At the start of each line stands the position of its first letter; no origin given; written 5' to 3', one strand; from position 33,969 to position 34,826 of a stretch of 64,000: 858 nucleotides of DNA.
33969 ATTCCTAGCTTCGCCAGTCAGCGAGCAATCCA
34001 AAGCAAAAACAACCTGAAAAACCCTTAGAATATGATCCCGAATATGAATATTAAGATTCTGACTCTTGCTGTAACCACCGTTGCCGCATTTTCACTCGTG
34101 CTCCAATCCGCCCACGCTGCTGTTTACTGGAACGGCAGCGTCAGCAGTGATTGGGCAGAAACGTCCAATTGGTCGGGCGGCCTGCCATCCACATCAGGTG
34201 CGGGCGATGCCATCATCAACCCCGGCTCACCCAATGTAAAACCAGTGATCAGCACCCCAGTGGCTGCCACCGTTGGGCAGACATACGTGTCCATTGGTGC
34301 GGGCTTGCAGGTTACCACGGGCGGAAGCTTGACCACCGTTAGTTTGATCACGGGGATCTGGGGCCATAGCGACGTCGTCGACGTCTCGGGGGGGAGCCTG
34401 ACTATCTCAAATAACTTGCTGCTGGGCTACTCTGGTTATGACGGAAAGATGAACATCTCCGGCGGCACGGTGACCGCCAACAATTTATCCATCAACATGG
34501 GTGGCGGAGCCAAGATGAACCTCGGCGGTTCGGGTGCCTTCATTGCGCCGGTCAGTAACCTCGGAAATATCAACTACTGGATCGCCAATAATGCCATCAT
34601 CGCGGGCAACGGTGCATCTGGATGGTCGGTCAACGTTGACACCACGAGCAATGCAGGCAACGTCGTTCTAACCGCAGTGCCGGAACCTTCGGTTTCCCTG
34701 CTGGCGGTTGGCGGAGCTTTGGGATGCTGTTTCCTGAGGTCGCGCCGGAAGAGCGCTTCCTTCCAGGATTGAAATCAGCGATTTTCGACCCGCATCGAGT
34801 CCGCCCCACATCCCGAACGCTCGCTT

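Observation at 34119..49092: One ~190-aa domain leads each of the three operons, with three different C-terminal partners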

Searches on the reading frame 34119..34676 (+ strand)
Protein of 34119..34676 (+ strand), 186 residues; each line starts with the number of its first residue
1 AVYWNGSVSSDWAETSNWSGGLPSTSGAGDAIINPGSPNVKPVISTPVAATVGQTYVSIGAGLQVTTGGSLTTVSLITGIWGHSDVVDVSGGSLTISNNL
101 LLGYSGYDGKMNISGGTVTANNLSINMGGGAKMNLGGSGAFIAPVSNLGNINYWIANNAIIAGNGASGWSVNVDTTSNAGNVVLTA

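Call 16: find_homologous_proteins(query=A3, max_evalue=0.001)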
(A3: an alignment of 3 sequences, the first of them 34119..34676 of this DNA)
Query A3 (3 sequences) (186 aa, profile of the alignment): 153 proteins with E <= 0.001 among 8000 candidates; the best 120 are listed.
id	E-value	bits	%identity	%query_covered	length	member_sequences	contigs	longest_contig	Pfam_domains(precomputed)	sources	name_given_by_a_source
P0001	5.8e-97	341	99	100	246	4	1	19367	-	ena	-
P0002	7.2e-90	318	87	100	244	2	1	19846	-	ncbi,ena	-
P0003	9.8e-85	301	74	100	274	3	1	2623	-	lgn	-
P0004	1.4e-80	287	76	100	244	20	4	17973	-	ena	-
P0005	1.1e-79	284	76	100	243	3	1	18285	-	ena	-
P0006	3.8e-78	279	73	100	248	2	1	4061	-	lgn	-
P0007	4.2e-78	279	73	100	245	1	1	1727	-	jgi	jgi:hypothetical protein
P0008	7.4e-78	278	76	100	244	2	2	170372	-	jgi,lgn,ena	jgi:hypothetical protein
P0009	2.3e-77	277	71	99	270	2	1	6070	-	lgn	-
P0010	4.2e-77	276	70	100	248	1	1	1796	-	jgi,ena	jgi:hypothetical protein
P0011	2.1e-75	270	69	100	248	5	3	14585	-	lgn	-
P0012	2.9e-75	270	70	100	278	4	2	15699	PF07589.17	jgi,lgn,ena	jgi:hypothetical protein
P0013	5.8e-74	266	68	99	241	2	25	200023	-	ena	-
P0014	6.5e-73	262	67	100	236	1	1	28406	-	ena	-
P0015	8.4e-73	262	62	99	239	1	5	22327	-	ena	-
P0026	1.4e-64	235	55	99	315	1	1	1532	PF18565.8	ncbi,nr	ncbi:MAG: hypothetical protein EB056_07290, partial [Verrucomicrobia bacterium]|nr:hypothetical prot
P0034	1.2e-60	222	56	99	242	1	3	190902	PF07589.17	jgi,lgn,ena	-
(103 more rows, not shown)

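Call 19: search_solved_structures(query=A3, max_evalue=10)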
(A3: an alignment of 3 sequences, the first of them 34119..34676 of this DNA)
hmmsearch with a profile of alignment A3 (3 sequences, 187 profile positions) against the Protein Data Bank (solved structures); distinct sequences matched with E-value up to 10: 16.
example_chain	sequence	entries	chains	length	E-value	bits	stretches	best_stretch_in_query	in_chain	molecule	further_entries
5h9n_A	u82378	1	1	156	0.39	13.5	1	77-122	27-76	Lipocalin AI-4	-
5h9k_A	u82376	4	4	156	0.42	13.4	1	77-122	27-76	Lipocalin AI-4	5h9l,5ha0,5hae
6hr9_A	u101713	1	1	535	1.1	12.1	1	74-126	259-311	Peptidoglycan D,D-transpeptidase FtsI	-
9fz7_A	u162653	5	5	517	1.1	12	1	74-126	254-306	Peptidoglycan D,D-transpeptidase FtsI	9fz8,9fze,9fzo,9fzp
6r3x_A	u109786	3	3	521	1.1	12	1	74-126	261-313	Peptidoglycan D,D-transpeptidase FtsI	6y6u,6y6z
5fq1_A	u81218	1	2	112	1.1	12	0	99-131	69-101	HISTIDINE KINASE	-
7onk_A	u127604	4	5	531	1.2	11.9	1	74-126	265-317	Peptidoglycan D,D-transpeptidase FtsI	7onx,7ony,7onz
6un1_A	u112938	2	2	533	1.2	11.9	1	74-126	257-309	Peptidoglycan D,D-transpeptidase FtsI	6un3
6r40_A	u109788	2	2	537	1.2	11.9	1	74-126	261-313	Peptidoglycan D,D-transpeptidase FtsI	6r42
6hr4_A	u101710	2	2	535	1.2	11.9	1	74-126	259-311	Peptidoglycan D,D-transpeptidase FtsI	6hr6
4fsf_A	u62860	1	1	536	1.2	11.9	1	74-126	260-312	Penicillin-binding protein 3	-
6hzr_A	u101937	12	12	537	1.2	11.9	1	74-126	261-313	Peptidoglycan D,D-transpeptidase FtsI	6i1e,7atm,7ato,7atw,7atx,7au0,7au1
4l0l_A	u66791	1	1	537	1.2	11.9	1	74-126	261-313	Penicillin-binding protein 3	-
4wek_A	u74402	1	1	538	1.2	11.9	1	74-126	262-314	Penicillin-binding protein 3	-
3pbn_A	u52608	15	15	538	1.2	11.9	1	74-126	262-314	Penicillin-binding protein 3 | Cell division protein FtsI [Peptidoglycan synthetase] | Peptidoglycan D,D-transpeptidase FtsI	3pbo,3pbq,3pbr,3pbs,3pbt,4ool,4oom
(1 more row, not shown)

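Call 23: find_encoding_contigs(protein=P0008, flank=10000, max_places=3)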
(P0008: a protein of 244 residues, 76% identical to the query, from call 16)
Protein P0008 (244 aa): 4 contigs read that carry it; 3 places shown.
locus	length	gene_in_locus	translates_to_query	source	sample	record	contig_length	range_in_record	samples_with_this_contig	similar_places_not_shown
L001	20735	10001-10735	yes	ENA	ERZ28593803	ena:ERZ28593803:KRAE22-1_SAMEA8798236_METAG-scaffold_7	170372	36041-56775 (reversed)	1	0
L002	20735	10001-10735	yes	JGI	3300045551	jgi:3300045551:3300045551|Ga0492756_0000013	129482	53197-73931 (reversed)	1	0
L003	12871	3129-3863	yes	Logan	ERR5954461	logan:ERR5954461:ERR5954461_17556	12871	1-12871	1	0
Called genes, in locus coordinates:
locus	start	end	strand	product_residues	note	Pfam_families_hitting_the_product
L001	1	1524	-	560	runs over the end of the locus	PF01268:FTHFS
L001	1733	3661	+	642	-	PF01121:CoaE, PF07497:Rho_RNA_bind, PF00006:ATP-synt_ab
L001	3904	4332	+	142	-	PF13279:4HBT_2, PF03061:4HBT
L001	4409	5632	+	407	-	PF00696:AA_kinase, PF01842:ACT, PF13840:ACT_7, PF22468:ACT_9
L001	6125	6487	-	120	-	PF18478:PIN_10 (weak), PF18480:DUF5615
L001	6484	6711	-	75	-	PF04255:DUF433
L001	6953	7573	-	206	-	PF21176:RecR_HhH, PF01751:Toprim (weak), PF13662:Toprim_4, PF21175:RecR_C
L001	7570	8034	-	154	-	-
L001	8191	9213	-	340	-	PF00532:Peripla_BP_1, PF13407:Peripla_BP_4, PF13377:Peripla_BP_3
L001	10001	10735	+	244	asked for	-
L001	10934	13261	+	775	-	-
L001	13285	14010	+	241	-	PF07963:N_methyl (weak)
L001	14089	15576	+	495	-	PF00884:Sulfatase, PF16347:SGSH_C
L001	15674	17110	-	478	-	PF13347:MFS_2, PF07690:MFS_1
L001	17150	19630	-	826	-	PF01624:MutS_I, PF05188:MutS_II, PF05192:MutS_III, PF05190:MutS_IV, PF00488:MutS_V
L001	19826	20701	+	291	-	PF01636:APH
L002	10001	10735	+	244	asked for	-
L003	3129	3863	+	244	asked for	-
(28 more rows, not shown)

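Call 27: find_encoding_contigs(protein=P0013, flank=10000, max_places=2)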
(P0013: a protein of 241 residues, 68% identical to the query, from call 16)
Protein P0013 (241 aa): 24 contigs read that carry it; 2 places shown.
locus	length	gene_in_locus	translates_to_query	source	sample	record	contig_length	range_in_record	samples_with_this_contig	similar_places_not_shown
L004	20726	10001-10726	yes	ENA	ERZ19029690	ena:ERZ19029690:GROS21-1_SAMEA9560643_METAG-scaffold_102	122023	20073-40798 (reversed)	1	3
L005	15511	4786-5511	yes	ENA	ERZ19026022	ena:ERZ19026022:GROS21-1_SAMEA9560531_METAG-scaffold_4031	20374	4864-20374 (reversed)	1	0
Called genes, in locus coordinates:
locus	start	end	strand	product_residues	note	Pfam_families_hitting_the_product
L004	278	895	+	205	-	-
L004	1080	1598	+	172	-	-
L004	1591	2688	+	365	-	-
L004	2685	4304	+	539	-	-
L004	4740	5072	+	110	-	-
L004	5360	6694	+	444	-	PF00278:Orn_DAP_Arg_deC, PF01168:Ala_racemase_N (weak), PF02784:Orn_Arg_deC_N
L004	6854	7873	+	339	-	PF03951:Gln-synt_N, PF00120:Gln-synt_C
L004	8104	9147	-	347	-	PF01343:Peptidase_S49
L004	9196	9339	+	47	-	-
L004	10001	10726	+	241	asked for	-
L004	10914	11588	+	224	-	PF07963:N_methyl (weak)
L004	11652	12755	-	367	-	PF00356:LacI, PF00532:Peripla_BP_1, PF13407:Peripla_BP_4, PF13377:Peripla_BP_3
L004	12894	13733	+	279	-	-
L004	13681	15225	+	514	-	PF00884:Sulfatase, PF16347:SGSH_C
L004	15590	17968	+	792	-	-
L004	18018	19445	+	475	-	PF11762:Arabinose_Iso_C, PF02952:Fucose_iso_C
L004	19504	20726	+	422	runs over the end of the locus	PF06134:RhaA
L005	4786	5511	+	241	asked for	-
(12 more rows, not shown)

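Call 28: find_encoding_contigs(protein=P0034, flank=10000, max_places=2)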
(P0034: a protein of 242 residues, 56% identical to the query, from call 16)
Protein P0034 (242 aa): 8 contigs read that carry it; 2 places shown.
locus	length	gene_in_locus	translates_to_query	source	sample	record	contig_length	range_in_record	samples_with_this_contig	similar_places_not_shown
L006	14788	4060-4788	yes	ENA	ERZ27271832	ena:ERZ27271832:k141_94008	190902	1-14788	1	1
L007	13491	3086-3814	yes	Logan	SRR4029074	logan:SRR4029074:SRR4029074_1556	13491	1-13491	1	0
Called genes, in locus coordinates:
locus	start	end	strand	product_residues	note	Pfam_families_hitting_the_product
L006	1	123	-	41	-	?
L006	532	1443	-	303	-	-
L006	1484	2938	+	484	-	PF07690:MFS_1, PF13347:MFS_2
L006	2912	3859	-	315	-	PF02311:AraC_binding, PF12833:HTH_18, PF00165:HTH_AraC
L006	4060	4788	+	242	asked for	PF07589:PEP_exosort_dom (weak)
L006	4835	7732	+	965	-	-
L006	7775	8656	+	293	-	PF07963:N_methyl (weak)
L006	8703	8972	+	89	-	-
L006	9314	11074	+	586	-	-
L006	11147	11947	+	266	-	PF07963:N_methyl (weak)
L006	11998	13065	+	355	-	PF04616:Glyco_hydro_43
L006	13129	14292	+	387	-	PF20583:DUF6786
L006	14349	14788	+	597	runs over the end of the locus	-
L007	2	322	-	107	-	?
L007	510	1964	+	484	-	PF07690:MFS_1, PF13347:MFS_2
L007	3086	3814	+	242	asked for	PF07589:PEP_exosort_dom (weak)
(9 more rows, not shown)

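Call 32: search_protein_representatives(alignment_id=A3)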
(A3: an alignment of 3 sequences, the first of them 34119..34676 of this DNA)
Query: 3 sequences, 187 profile positions. Proteins with E-value up to 0.001 (for the whole library): 153; up to 1e-10: 38; up to 1e-30: 21. The best 150 are listed.
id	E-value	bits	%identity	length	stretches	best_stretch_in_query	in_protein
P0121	1.7e-96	337.5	-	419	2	1-186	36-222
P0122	1.5e-95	334.4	-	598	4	3-137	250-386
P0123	3.9e-80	284.2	-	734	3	1-187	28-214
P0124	1.6e-78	278.9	-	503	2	1-187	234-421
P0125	7.6e-77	273.4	-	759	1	1-187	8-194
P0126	2.5e-68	245.6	-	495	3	1-128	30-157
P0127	1.8e-65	236.4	-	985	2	1-187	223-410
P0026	4.6e-65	235.0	-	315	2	2-186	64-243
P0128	4.0e-59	215.6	-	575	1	1-184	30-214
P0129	2.9e-58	212.9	-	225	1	1-187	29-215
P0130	2.9e-58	212.9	-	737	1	1-186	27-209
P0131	3.2e-50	186.6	-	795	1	1-186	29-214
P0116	2.5e-47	177.2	-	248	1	1-186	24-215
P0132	8.2e-46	172.3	-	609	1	2-185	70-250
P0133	6.6e-45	169.3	-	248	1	5-187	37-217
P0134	8.6e-45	168.9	-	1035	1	1-186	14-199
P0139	6.5e-36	140.0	-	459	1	1-186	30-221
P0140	1.9e-30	122.1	-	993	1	2-185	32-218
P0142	2.1e-28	115.5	-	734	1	3-186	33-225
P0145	6.3e-27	110.7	-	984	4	109-186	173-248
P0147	5.9e-24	101.0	-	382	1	1-185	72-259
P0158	5.9e-10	55.4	-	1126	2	2-186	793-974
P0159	8.8e-09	51.5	-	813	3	2-147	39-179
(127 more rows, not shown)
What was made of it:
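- Weak profile matches reach giant 1000-5000-aa repetitive proteins (call 32).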

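Call 33: search_protein_families(library=pfam, proteins=[P0121, P0122, P0123, P0124, P0125, P0126, P0127, P0128, P0130, P0131], max_evalue=0.001)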
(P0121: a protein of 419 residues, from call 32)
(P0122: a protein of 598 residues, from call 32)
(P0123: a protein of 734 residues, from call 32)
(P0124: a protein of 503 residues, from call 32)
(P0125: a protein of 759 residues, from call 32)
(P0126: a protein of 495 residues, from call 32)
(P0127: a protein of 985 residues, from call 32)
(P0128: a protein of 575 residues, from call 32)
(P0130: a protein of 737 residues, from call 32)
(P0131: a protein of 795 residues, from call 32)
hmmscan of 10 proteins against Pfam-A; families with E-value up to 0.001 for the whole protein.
P0121 (419 aa): 1 family
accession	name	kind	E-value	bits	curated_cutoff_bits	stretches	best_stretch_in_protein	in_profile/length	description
PF11869.14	DUF3389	-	0.00029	21.4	25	0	161-212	11-61/75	Protein of unknown function (DUF3389)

P0122 (598 aa): 1 family
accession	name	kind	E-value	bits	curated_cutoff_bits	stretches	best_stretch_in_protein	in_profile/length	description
PF11869.14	DUF3389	-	7.7e-05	23.2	25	0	414-454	26-66/75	Protein of unknown function (DUF3389)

P0123 (734 aa): 0 families

P0124 (503 aa): 0 families

P0125 (759 aa): 0 families

P0126 (495 aa): 0 families

P0127 (985 aa): 0 families

P0128 (575 aa): 1 family
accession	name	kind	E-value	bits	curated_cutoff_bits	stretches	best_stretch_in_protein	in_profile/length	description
PF12951.13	PATR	-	1.8e-10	41.1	27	1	313-342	1-30/30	Passenger-associated-transport-repeat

P0130 (737 aa): 1 family
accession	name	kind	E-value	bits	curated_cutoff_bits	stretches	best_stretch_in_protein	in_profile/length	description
PF12951.13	PATR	-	3.7e-07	30.5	27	1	492-520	2-30/30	Passenger-associated-transport-repeat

P0131 (795 aa): 0 families
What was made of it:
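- Closest known: Autotransporter-type beta-helix modules. Same: Some partner regions contain PATR (P0128, P0130; call 33).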

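Call 34: search_protein_families(library=pfam, proteins=[P0132, P0134, P0139, P0140, P0142, P0145, P0147, P0158, P0026, P0159], max_evalue=0.001)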
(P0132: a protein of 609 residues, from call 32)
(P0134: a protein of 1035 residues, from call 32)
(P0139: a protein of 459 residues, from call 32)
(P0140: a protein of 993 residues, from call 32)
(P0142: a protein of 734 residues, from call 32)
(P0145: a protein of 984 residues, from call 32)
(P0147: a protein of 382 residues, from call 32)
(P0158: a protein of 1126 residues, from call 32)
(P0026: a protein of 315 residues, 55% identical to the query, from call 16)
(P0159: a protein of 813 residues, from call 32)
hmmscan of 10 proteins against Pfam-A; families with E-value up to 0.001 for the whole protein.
P0132 (609 aa): 4 families
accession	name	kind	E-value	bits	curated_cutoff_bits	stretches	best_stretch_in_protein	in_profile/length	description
PF06452.16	CBM9_1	-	3.2e-09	37.4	23.4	1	319-459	27-159/185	Carbohydrate family 9 binding domain-like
PF00047.31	ig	-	1.8e-05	25.4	21.8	1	513-560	21-72/81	Immunoglobulin domain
PF13895.12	Ig_2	-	2.6e-05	24.8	27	1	516-562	29-67/79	Immunoglobulin domain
PF13927.12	Ig_3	-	2.8e-05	24.9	30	1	516-560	31-78/78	Immunoglobulin domain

P0134 (1035 aa): 0 families

P0139 (459 aa): 0 families

P0140 (993 aa): 4 families
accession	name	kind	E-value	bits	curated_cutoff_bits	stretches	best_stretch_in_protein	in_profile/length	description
PF13927.12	Ig_3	-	2.3e-12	47.7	30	1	687-737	19-78/78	Immunoglobulin domain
PF07679.22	I-set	-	3.8e-11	43.3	23.7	1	688-744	19-84/90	Immunoglobulin I-set domain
PF13895.12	Ig_2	-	1.3e-10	41.8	27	1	426-478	25-75/79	Immunoglobulin domain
PF06832.18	BiPBP_C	-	4.2e-05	23.8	26.8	0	400-476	19-88/90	Penicillin-Binding Protein C-terminus Family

P0142 (734 aa): 2 families
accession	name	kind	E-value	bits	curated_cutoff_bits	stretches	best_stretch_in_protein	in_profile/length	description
PF13927.12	Ig_3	-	0.00016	22.5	30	0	425-474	20-78/78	Immunoglobulin domain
PF07679.22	I-set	-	0.00072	20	23.7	0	426-480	20-83/90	Immunoglobulin I-set domain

P0145 (984 aa): 4 families
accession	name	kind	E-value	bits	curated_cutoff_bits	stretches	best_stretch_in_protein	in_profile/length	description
PF01436.27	NHL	-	7.1e-06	26.2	20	0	519-538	9-28/28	NHL repeat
PF08450.18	SGL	-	1.4e-05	25.2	26.3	0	641-704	92-153/246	SMP-30/Gluconolactonase/LRE-like region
PF24684.1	Vgb_lyase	-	0.00015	21.1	50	0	515-619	184-288/290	Virginiamycin B lyase family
PF20067.5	SSL_N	-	0.00054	20.2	18.9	0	638-650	24-36/46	Strictosidine synthase-like, N-terminal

P0147 (382 aa): 0 families

P0158 (1126 aa): 2 families
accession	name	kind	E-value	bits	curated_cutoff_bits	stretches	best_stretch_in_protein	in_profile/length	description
PF00149.33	Metallophos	-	4.3e-13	50.6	21.5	1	423-611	15-191/191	Calcineurin-like phosphoesterase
PF16656.11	Pur_ac_phosph_N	-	1.8e-10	41.7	30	1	317-396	5-93/93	Purple acid Phosphatase, N-terminal domain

P0026 (315 aa): 1 family
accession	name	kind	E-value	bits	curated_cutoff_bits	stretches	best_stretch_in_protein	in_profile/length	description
PF18565.7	Glyco_hydro2_C5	-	1.7e-08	34.7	32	0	8-64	41-97/103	Glycoside hydrolase family 2 C-terminal domain 5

P0159 (813 aa): 1 family
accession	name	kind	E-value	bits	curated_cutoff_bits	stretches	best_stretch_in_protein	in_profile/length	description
PF18962.6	Por_Secre_tail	-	5.8e-07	30.2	27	1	733-811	1-74/75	Secretion system C-terminal sorting domain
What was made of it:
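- On Carbohydrate-binding module (CBM): It occurs with CBM9 in P0132 (call 34).
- Other partners include CBM9 plus Ig, Ig domains and PATR repeats (calls 33, 34).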

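Call 47: find_encoding_contigs(protein=P0123, flank=10000, max_places=3)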
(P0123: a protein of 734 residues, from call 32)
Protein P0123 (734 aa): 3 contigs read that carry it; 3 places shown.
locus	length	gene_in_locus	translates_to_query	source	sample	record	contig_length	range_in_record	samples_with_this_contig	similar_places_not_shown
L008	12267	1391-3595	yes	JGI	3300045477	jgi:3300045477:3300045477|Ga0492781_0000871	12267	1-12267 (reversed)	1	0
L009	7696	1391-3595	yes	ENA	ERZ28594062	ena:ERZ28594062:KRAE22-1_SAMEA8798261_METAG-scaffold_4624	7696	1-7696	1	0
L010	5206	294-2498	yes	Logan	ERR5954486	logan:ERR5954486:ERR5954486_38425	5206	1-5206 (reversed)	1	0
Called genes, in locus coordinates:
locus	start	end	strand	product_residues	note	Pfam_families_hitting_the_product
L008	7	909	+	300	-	PF06379:RhaT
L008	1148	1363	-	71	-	-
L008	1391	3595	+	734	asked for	-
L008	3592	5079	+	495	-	PF00884:Sulfatase, PF01663:Phosphodiest (faint), PF16347:SGSH_C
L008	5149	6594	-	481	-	PF13347:MFS_2, PF07690:MFS_1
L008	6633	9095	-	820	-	PF01624:MutS_I, PF05188:MutS_II, PF05192:MutS_III, PF05190:MutS_IV, PF00488:MutS_V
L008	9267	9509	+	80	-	PF00462:Glutaredoxin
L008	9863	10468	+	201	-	-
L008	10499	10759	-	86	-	-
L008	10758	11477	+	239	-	-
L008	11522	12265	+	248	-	?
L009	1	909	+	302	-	?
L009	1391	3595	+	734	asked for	-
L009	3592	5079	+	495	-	PF00884:Sulfatase, PF01663:Phosphodiest (faint), PF16347:SGSH_C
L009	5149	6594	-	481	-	PF13347:MFS_2, PF07690:MFS_1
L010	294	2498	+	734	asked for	-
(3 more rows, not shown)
